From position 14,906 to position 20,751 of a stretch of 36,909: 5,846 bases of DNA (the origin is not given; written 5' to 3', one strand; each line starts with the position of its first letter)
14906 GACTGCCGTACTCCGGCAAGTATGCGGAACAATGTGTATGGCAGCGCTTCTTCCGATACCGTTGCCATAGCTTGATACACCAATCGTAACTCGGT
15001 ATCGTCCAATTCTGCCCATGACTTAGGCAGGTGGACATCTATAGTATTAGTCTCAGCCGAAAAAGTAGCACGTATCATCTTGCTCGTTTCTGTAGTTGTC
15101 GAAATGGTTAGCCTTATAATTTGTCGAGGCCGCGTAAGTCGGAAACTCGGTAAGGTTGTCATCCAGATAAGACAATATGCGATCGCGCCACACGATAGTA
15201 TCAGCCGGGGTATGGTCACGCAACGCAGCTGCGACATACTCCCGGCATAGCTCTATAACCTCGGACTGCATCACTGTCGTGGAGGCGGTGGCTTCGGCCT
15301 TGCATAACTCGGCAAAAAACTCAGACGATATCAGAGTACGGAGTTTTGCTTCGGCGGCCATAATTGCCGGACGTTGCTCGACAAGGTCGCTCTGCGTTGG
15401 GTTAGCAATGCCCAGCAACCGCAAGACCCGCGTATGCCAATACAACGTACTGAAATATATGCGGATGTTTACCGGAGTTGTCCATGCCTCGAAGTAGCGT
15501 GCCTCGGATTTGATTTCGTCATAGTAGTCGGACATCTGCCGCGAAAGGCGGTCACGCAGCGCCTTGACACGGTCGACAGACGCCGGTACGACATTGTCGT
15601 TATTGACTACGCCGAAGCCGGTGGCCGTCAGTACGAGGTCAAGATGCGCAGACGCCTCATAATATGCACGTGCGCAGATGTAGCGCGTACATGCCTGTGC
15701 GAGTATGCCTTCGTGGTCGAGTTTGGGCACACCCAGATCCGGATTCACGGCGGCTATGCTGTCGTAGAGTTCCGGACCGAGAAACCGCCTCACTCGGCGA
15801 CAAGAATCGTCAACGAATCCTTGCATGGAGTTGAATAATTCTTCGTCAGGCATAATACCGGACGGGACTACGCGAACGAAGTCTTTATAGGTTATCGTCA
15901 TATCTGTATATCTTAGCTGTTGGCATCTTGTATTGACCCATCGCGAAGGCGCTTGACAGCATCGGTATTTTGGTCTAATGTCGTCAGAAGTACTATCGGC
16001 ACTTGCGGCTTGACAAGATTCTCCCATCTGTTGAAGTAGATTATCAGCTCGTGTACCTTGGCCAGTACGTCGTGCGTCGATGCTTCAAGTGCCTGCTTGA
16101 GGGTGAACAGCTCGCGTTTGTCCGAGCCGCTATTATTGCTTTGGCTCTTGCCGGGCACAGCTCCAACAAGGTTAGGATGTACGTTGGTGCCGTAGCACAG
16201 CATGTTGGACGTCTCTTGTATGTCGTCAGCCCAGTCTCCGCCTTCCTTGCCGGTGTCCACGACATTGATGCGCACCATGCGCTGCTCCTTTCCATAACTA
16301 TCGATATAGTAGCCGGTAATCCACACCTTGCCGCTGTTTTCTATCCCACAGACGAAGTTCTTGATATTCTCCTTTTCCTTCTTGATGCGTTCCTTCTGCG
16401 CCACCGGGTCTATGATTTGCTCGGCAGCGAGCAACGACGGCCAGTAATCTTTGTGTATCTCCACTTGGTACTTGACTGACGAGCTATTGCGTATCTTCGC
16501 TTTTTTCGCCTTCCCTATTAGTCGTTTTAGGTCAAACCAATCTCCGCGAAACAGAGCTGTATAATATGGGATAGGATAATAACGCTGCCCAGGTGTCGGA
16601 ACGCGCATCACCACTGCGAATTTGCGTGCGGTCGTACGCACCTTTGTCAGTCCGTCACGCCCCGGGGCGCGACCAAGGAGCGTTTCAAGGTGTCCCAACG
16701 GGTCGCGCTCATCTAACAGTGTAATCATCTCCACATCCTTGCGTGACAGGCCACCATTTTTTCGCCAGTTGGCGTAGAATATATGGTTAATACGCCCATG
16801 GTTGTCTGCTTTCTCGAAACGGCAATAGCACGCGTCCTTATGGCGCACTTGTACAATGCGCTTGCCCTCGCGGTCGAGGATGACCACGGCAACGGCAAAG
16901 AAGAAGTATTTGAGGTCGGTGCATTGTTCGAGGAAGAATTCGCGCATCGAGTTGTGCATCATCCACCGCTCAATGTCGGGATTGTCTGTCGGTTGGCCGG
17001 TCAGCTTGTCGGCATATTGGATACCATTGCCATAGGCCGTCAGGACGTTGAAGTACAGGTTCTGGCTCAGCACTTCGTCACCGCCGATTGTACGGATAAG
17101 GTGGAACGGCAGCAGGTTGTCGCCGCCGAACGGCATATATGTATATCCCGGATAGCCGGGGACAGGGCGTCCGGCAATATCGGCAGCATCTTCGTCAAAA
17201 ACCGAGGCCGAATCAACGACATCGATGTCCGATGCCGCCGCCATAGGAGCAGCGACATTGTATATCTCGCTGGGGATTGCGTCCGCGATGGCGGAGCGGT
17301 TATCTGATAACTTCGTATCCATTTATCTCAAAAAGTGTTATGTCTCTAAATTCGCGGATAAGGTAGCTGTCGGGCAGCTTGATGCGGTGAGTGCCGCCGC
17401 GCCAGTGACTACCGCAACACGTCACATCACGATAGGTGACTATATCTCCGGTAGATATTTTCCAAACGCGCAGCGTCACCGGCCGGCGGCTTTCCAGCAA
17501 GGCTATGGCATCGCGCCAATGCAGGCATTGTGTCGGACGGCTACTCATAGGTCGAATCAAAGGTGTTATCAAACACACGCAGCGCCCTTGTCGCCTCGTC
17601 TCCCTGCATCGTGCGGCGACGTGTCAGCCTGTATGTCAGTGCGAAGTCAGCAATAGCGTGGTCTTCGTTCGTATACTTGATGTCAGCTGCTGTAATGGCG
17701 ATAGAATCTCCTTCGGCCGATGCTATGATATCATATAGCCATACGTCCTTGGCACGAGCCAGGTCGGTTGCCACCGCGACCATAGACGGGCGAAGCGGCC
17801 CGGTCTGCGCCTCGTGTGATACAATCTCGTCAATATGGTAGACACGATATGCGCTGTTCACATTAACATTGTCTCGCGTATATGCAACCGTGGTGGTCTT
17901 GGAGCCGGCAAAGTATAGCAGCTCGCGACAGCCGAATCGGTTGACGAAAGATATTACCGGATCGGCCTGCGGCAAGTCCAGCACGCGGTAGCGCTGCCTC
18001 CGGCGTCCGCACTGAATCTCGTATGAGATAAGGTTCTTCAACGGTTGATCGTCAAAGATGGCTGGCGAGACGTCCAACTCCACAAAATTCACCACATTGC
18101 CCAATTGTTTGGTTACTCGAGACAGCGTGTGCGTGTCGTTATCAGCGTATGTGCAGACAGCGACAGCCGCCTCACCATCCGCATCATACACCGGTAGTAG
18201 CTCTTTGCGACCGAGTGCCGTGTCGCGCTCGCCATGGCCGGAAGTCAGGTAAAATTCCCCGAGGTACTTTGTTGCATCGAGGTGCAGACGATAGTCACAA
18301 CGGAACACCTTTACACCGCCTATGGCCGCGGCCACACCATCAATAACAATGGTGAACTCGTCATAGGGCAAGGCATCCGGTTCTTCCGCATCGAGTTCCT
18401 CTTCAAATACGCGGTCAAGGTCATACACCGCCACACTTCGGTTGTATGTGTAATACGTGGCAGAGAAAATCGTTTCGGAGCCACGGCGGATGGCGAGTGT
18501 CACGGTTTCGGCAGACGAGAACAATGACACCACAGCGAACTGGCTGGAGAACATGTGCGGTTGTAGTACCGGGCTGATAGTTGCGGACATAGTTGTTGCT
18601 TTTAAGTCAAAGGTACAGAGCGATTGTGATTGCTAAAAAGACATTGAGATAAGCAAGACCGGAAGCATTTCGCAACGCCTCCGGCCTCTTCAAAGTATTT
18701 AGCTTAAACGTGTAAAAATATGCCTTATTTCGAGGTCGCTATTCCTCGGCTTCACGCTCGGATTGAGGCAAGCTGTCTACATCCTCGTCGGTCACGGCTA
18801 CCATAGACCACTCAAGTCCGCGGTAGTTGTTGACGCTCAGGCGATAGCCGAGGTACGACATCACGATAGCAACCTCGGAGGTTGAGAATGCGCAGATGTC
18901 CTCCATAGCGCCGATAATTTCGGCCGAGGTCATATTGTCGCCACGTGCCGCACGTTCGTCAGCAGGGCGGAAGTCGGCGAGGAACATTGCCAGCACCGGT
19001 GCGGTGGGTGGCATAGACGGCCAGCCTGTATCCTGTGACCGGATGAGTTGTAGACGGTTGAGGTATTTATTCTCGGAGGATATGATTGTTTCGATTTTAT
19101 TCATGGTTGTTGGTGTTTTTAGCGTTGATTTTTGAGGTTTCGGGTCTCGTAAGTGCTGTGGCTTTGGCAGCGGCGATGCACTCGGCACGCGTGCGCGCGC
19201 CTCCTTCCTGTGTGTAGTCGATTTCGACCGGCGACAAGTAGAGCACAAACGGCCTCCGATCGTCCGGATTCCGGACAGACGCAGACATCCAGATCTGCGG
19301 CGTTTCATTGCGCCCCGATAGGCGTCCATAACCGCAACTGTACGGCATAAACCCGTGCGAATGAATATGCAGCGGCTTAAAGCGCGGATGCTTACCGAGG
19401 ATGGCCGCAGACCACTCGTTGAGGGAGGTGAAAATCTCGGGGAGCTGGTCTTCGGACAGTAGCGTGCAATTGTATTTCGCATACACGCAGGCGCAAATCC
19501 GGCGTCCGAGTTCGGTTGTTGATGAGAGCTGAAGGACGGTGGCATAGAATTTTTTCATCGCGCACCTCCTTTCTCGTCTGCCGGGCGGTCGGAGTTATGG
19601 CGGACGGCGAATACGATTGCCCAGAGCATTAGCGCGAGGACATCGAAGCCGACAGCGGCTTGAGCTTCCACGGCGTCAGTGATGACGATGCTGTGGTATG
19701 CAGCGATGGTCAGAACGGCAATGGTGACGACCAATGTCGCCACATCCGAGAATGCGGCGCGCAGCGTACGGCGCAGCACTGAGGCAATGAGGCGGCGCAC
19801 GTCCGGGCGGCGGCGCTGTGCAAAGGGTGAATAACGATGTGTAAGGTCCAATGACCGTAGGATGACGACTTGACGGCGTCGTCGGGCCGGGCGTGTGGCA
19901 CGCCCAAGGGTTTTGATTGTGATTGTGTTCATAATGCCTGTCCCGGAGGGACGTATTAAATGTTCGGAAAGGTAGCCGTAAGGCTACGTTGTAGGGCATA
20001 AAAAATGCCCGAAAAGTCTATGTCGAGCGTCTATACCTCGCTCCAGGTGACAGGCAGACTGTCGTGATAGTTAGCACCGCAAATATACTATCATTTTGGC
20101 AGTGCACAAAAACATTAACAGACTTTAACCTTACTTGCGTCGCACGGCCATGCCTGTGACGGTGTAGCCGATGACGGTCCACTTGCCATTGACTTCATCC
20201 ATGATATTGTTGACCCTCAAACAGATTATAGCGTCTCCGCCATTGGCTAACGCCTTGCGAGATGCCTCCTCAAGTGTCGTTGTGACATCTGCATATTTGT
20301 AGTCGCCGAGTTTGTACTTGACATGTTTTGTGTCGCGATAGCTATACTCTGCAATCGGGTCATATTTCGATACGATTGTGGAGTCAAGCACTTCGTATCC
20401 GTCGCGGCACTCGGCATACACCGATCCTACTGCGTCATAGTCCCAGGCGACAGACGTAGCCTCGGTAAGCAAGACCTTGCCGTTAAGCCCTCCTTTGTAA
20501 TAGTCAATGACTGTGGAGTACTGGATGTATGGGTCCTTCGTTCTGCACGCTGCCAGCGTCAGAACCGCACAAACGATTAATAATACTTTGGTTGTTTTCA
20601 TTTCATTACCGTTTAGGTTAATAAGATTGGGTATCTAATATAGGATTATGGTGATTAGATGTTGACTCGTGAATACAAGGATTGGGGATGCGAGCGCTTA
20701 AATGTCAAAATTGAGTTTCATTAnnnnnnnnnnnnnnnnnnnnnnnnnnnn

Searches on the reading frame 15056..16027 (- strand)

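Call 13: search_protein_families(library=pfam, proteins=[window:15056-16027:-], max_evalue=0.001)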
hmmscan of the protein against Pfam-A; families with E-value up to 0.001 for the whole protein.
window:15056-16027:- (324 aa): 1 family
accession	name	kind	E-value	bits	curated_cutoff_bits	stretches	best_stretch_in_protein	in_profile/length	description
PF20459.4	DUF6712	-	2.4e-16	60.2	25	1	81-173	3-98/121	Family of unknown function (DUF6712)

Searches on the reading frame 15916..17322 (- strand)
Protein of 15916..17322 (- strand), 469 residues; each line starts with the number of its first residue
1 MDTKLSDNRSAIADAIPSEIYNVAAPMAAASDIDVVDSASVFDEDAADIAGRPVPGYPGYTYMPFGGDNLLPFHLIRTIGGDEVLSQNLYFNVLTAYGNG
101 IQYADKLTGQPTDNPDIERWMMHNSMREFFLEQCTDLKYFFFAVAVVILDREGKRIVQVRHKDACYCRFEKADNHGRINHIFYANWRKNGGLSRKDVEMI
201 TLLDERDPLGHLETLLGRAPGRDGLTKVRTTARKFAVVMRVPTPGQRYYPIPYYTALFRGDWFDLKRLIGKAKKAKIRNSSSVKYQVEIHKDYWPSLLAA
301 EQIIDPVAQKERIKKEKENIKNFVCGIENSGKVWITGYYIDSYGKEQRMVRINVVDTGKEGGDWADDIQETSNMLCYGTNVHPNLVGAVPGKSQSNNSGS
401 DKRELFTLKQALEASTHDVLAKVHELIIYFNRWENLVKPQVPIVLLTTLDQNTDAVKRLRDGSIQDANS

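Call 13: search_protein_families(library=pfam, proteins=[window:15916-17322:-], max_evalue=0.001)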
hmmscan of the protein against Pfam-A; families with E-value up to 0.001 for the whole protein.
window:15916-17322:- (469 aa): 0 families

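Call 74: search_solved_structures(query=window:15916-17322:-, max_evalue=1)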
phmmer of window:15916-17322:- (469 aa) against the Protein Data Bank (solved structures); distinct sequences matched with E-value up to 1: 4.
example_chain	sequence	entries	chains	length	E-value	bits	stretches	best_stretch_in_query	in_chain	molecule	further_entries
5x5j_A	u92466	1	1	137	0.28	13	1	427-463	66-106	AdeR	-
7cci_A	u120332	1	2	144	0.31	12.9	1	427-463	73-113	AdeR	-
5xjp_A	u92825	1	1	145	0.31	12.9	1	427-463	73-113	AdeR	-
4rzl_A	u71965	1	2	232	0.58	12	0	350-384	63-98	Restriction endonuclease LpnPI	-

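Call 75: search_protein_families(library=phrogs, proteins=[window:15916-17322:-], max_evalue=0.1)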
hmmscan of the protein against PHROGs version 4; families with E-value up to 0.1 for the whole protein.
window:15916-17322:- (469 aa): 1 family
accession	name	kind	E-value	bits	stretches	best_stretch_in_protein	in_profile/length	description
phrog_11226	-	head and packaging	0.018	15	1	135-195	89-149/388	portal protein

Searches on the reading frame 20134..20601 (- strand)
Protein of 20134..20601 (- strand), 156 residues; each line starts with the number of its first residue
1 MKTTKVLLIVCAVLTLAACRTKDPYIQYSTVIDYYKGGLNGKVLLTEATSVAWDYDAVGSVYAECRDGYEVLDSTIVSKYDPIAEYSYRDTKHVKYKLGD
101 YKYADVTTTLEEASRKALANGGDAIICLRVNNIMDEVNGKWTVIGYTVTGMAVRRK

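Call 3: search_protein_families(library=pfam, proteins=[window:20134-20601:-], max_evalue=0.01)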
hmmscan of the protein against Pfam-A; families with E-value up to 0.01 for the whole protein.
window:20134-20601:- (156 aa): 0 families

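Call 4: search_protein_families(library=padloc, proteins=[window:20134-20601:-], max_evalue=0.01)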
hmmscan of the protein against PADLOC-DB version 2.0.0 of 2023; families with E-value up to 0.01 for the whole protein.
window:20134-20601:- (156 aa): 0 families

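Call 6: search_protein_families(library=phrogs, proteins=[window:20134-20601:-], max_evalue=0.001)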
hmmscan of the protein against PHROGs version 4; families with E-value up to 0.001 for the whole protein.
window:20134-20601:- (156 aa): 1 family
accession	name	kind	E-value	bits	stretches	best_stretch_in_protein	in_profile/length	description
phrog_19292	-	unknown function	6.3e-05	24.3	1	8-153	5-140/142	-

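Call 82: search_protein_families(library=ncbifam, proteins=[window:20134-20601:-], max_evalue=0.01)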
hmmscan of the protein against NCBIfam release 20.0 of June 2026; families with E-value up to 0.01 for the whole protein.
window:20134-20601:- (156 aa): 1 family
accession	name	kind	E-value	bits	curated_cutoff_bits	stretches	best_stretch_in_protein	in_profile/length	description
NF041530.1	LvrD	equivalog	0.0087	15.9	200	0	4-86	5-86/129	T4SS-associated protein LvrD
